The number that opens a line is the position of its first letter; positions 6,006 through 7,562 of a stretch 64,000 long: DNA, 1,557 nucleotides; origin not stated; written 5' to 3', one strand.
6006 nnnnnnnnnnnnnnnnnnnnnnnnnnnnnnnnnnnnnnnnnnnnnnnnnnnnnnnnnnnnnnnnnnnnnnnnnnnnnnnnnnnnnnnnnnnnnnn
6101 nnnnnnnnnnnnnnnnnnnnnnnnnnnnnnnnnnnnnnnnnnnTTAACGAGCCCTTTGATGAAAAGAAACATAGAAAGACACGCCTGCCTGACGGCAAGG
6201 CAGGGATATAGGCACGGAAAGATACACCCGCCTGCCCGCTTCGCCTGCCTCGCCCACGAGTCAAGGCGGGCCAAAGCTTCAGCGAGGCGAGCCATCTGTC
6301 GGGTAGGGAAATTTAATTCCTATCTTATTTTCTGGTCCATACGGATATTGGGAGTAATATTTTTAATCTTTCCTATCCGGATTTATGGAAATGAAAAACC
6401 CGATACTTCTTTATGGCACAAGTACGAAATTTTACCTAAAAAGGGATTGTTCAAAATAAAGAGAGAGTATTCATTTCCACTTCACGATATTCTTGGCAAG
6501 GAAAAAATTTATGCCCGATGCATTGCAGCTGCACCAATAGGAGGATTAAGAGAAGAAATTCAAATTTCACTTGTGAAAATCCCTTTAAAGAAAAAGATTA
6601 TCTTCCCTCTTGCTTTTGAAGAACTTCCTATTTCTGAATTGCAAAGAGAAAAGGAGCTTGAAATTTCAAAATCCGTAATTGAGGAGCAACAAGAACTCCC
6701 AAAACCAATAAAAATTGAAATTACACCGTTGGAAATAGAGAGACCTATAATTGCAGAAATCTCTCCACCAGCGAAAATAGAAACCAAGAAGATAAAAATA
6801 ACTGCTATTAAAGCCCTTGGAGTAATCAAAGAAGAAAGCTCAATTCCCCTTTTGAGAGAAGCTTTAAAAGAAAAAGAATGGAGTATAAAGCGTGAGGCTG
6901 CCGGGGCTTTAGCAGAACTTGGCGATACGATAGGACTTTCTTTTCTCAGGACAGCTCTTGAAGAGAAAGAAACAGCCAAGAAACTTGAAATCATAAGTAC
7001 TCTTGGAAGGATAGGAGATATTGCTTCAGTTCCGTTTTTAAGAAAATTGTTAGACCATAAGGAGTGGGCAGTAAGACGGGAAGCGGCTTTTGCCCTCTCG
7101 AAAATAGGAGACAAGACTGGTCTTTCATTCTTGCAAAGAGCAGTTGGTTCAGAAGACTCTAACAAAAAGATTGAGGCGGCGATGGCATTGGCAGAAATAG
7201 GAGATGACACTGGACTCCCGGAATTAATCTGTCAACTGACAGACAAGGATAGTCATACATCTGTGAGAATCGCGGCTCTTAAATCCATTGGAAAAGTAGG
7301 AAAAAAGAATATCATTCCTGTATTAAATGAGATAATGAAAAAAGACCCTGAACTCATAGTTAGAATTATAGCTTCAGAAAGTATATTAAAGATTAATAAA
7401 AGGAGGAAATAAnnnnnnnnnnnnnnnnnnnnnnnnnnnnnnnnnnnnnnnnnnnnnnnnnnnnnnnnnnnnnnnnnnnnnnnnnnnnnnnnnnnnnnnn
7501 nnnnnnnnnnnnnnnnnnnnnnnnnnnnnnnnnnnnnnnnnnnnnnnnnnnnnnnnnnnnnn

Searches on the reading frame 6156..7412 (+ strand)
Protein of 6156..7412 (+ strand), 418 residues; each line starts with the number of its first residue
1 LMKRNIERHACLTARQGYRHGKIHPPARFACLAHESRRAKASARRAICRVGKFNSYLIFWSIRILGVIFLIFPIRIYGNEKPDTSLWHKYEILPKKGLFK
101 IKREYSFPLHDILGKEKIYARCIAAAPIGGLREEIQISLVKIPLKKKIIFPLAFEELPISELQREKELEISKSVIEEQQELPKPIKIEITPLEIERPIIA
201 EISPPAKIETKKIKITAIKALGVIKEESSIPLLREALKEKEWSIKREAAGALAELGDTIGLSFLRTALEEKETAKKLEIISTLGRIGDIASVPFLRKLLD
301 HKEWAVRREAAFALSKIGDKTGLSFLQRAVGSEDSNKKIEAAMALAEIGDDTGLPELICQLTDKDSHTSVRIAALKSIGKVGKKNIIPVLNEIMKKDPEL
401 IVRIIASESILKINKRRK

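Call 3: search_protein_families(library=pfam, proteins=[window:6156-7412:+], max_evalue=0.01)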
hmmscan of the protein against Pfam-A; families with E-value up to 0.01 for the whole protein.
window:6156-7412:+ (418 aa): 7 families
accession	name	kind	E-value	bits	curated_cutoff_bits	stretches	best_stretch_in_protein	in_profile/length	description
PF13646.12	HEAT_2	-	1.2e-35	122.1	27.7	3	325-409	4-86/88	HEAT repeats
PF03130.22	HEAT_PBS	-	6.9e-24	82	20.9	0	306-329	1-24/27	PBS lyase HEAT-like repeat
PF02985.28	HEAT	-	9.7e-16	56.8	23.5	1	292-318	2-28/31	HEAT repeat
PF13513.12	HEAT_EZ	-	1.4e-05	25.9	27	0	292-317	30-55/55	HEAT-like repeat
PF24714.1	TOR1L1_N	-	2.2e-05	24.4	43.3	0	227-256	210-239/281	TORTIFOLIA1 N-terminal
PF01347.28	Vitellogenin_N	-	0.0012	17.9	24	0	353-411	459-521/590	Lipoprotein amino terminal region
PF00514.29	Arm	-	0.0049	17.3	20.6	0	226-255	10-39/41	Armadillo/beta-catenin-like repeat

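Call 4: search_protein_families(library=ncbifam, proteins=[window:6156-7412:+], max_evalue=0.01)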
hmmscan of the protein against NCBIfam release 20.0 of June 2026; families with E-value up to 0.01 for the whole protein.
window:6156-7412:+ (418 aa): 8 families
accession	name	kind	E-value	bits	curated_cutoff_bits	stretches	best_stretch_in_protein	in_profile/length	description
NF045915.1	PhycobilmeDegNblB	equivalog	6.4e-22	78.1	300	3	240-328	111-199/214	phycobilisome degradation protein NblB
NF058502.1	phyc_lyase_CpcE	equivalog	5.3e-13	49.1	330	1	215-274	60-119/260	C-phycocyanin alpha-cysteine-84 phycocyanobilin lyase subunit CpcE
NF010374.0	PRK13800.1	equivalog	7.2e-11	41.1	1196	1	171-403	596-825/898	fumarate reductase/succinate dehydrogenase flavoprotein subunit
NF058505.1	phyc_lyase_CpeY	equivalog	1.5e-09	36.9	600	1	211-264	353-406/419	C-phycoerythrin alpha-cysteine-82 phycoerythrobilin lyase CpeY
NF058515.1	phyc_lyase_CpcF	equivalog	5.6e-08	32.6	220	1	269-386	8-124/200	C-phycocyanin alpha-cysteine-84 phycocyanobilin lyase subunit CpcF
TIGR02270.1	TIGR02270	subfamily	8.4e-06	25.1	206.8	1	218-409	107-290/410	TIGR02270 family protein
NF007244.0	PRK09687.1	equivalog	0.00048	19.5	275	1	281-400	151-271/285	putative lyase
NF006501.0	PRK08937.3-1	equivalog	0.0026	17.8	310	0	283-395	55-172/191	adenylosuccinate lyase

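Call 69: search_protein_families(library=padloc, proteins=[window:6156-7412:+], max_evalue=0.01)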
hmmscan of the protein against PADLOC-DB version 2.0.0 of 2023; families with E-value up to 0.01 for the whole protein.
window:6156-7412:+ (418 aa): 3 families
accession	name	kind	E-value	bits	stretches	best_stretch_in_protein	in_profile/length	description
PDLC02919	HEAT-ARM_XIII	-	8.1e-16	54.6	2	275-395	868-979/1972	-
PDLC02973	WGR_XIII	-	8.5e-06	22.5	1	261-396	130-258/973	-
PDLC01150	HEAT_CxxC_PDDEXK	-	0.0066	13.8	0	340-381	11-50/288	HEAT_CxxC_PD-DEXK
